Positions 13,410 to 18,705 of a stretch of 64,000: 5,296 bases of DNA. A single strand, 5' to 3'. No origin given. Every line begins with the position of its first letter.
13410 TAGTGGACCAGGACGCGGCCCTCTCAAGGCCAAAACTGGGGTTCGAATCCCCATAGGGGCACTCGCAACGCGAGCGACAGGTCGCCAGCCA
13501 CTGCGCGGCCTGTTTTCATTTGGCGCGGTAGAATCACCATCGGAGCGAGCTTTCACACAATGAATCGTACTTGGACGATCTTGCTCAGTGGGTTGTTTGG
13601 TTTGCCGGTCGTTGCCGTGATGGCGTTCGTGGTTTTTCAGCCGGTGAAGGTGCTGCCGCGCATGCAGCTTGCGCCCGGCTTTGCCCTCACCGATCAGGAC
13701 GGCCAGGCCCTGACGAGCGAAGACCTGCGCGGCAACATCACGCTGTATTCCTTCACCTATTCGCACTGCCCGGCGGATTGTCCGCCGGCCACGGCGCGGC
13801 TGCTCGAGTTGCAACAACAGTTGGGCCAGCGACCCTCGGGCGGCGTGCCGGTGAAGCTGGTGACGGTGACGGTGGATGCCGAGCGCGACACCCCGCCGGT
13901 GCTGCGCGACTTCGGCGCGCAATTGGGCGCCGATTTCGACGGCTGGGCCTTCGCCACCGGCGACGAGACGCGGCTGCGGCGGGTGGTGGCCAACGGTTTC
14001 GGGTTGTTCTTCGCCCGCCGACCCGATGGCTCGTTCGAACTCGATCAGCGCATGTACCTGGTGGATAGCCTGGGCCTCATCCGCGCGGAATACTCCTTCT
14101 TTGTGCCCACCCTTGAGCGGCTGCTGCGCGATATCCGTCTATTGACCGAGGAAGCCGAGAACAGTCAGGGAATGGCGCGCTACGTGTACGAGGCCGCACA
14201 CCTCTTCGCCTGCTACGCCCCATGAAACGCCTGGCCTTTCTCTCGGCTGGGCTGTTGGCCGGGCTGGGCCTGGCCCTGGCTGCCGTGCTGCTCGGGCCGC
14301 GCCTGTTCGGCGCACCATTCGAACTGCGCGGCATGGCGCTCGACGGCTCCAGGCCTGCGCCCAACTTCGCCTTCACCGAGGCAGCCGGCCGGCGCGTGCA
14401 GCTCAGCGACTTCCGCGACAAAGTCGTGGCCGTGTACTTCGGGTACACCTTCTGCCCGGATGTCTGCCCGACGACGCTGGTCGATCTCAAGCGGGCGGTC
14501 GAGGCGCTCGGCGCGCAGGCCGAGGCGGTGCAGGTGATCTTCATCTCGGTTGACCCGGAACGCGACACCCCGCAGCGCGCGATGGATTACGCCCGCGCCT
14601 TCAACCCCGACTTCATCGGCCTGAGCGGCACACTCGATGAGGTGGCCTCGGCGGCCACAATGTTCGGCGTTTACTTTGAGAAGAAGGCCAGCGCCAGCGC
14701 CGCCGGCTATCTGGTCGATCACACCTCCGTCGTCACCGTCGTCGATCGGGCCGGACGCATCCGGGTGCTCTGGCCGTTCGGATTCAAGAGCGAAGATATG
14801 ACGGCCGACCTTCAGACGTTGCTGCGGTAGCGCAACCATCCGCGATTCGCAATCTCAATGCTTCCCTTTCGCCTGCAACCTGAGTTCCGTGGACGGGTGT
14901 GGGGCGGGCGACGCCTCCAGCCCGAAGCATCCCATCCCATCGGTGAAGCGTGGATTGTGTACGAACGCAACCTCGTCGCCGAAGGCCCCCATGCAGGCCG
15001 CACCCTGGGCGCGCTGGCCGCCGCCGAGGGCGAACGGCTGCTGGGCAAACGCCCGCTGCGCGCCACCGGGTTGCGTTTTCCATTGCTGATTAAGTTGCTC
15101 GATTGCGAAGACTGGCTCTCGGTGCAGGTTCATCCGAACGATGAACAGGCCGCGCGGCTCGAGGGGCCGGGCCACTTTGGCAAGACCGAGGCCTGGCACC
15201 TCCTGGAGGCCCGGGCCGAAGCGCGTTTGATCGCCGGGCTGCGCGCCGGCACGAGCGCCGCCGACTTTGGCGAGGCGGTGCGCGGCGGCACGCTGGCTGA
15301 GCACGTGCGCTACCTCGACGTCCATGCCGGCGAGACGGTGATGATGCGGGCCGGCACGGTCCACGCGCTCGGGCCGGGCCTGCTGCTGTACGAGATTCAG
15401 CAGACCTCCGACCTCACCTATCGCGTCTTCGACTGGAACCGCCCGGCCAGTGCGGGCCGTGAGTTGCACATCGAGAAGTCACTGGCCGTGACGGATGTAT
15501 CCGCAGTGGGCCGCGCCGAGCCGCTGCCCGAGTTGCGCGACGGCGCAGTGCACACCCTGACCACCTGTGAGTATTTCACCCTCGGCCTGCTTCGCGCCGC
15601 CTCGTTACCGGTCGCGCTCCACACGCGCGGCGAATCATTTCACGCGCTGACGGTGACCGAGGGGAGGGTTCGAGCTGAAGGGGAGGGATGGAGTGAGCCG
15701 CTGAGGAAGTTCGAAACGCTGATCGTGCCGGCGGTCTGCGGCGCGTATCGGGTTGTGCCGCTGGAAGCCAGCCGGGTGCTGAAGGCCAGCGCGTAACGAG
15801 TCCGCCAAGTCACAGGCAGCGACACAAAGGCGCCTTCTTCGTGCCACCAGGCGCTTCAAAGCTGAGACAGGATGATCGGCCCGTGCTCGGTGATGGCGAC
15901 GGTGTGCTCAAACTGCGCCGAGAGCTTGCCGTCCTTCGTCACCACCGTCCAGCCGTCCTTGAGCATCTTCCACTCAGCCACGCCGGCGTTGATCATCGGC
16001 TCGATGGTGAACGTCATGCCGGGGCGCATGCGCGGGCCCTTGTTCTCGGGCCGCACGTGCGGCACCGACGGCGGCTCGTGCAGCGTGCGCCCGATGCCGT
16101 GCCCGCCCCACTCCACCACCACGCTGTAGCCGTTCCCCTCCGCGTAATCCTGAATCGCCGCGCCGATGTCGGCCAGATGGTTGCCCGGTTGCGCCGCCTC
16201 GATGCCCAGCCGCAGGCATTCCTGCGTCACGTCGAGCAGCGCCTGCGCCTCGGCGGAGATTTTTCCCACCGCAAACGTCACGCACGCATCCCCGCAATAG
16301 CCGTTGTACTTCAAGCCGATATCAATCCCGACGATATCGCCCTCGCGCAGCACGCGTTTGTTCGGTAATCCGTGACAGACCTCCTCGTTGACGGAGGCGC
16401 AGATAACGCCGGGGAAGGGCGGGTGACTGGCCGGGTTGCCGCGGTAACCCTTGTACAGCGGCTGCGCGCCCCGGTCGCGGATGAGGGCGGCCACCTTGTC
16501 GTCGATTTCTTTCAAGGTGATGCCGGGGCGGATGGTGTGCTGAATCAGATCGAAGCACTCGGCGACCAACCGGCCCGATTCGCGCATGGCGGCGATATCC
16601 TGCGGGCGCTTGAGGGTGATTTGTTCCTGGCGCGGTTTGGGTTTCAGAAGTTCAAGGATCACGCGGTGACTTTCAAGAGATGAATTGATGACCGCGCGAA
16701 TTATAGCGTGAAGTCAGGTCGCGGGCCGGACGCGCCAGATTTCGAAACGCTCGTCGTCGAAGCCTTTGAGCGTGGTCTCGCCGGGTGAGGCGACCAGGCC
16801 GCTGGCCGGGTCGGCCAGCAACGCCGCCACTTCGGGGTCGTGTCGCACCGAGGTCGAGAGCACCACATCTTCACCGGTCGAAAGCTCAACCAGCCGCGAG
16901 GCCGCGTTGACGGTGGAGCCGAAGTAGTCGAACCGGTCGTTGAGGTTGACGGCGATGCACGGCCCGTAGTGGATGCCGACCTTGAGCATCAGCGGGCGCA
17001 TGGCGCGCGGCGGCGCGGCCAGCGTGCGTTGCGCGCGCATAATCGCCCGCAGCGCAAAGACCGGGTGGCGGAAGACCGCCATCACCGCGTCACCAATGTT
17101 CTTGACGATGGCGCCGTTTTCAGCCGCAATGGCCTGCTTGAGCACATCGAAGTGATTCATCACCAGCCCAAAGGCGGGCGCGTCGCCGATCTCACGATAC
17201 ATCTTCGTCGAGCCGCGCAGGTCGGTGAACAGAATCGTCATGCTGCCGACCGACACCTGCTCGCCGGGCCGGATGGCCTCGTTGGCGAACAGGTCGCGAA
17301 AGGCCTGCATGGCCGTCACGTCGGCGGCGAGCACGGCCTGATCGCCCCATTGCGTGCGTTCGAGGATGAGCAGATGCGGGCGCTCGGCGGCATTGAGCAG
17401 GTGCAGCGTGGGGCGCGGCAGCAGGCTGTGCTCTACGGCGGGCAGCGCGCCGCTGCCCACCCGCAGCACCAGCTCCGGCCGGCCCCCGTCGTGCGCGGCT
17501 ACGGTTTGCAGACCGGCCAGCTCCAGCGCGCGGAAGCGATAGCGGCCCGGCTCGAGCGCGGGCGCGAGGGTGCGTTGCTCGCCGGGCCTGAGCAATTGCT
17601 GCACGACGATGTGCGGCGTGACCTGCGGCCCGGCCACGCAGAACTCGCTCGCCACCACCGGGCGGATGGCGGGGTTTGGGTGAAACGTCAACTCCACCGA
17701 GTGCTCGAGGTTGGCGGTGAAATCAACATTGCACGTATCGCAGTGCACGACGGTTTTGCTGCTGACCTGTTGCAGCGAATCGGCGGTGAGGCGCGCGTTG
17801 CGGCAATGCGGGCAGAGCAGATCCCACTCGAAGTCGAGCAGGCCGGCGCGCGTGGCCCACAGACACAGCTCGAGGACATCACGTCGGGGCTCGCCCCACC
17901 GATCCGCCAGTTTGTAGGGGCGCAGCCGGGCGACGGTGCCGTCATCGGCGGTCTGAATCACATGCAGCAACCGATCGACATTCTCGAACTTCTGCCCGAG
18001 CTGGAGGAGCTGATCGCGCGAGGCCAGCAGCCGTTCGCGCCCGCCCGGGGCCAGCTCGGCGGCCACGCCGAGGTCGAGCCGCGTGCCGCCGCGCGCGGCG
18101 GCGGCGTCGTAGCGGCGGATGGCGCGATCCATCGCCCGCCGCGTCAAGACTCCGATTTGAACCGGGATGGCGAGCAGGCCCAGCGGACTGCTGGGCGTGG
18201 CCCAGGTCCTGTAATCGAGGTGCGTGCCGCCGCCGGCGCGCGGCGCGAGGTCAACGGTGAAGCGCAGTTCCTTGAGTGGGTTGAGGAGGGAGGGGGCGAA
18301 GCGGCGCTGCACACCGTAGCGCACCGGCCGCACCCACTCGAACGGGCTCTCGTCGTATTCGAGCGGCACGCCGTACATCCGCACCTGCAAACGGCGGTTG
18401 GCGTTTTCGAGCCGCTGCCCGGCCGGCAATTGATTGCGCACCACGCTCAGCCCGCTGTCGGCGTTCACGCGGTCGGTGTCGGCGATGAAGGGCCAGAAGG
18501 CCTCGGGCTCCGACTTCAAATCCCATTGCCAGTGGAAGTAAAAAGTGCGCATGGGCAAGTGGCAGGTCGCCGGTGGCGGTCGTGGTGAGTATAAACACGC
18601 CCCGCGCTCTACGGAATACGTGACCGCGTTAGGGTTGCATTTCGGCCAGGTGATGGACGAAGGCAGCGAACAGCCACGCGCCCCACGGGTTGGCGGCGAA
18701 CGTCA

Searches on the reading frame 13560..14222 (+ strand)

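Call 82: search_protein_families(library=pfam, proteins=[window:13560-14222:+], max_evalue=0.001)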
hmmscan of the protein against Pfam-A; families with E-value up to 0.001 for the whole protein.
window:13560-14222:+ (221 aa): 2 families
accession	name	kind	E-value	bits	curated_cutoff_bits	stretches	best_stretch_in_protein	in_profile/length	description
PF02630.20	SCO1-SenC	-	8.4e-24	84.5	22.8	1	41-158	4-114/134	SCO1/SenC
PF00578.27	AhpC-TSA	-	6.3e-05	23.3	26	1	37-103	4-67/124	AhpC/TSA family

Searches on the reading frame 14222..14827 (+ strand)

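Call 82: search_protein_families(library=pfam, proteins=[window:14222-14827:+], max_evalue=0.001)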
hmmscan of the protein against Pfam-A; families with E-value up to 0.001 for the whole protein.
window:14222-14827:+ (202 aa): 3 families
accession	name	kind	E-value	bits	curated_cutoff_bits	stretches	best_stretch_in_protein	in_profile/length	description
PF02630.20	SCO1-SenC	-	2.2e-42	144.6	22.8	1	48-179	3-133/134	SCO1/SenC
PF00578.27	AhpC-TSA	-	1.4e-13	51.3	26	1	44-172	3-122/124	AhpC/TSA family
PF08534.16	Redoxin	-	2.2e-09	37.7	26.6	1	45-181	5-129/148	Redoxin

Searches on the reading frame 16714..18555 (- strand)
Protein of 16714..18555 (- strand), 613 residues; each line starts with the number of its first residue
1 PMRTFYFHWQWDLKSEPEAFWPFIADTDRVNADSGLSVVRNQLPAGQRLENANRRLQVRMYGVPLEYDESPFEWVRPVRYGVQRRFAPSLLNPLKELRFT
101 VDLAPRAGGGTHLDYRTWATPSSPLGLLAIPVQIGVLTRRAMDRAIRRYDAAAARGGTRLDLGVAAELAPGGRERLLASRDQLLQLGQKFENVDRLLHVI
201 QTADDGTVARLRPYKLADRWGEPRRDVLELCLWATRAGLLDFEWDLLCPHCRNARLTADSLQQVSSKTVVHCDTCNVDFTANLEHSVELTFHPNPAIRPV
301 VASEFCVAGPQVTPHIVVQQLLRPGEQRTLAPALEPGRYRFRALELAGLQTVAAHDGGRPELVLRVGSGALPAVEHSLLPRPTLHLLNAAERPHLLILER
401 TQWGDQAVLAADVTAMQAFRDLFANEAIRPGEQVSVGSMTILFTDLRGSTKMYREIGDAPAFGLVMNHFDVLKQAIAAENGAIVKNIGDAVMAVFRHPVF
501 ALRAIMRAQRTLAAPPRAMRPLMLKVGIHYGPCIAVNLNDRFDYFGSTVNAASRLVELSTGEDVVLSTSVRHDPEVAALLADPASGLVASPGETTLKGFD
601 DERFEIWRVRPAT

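Call 82: search_protein_families(library=pfam, proteins=[window:16714-18555:-], max_evalue=0.001)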
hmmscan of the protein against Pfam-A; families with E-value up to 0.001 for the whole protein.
window:16714-18555:- (613 aa): 2 families
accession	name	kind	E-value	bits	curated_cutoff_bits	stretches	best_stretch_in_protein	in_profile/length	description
PF00211.25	Guanylate_cyc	-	4.9e-16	59.3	21.9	1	436-570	6-151/183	Adenylate and Guanylate cyclase catalytic domain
PF19363.4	DUF5939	-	1.6e-14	54.2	22.5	1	189-303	16-129/281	Family of unknown function (DUF5939)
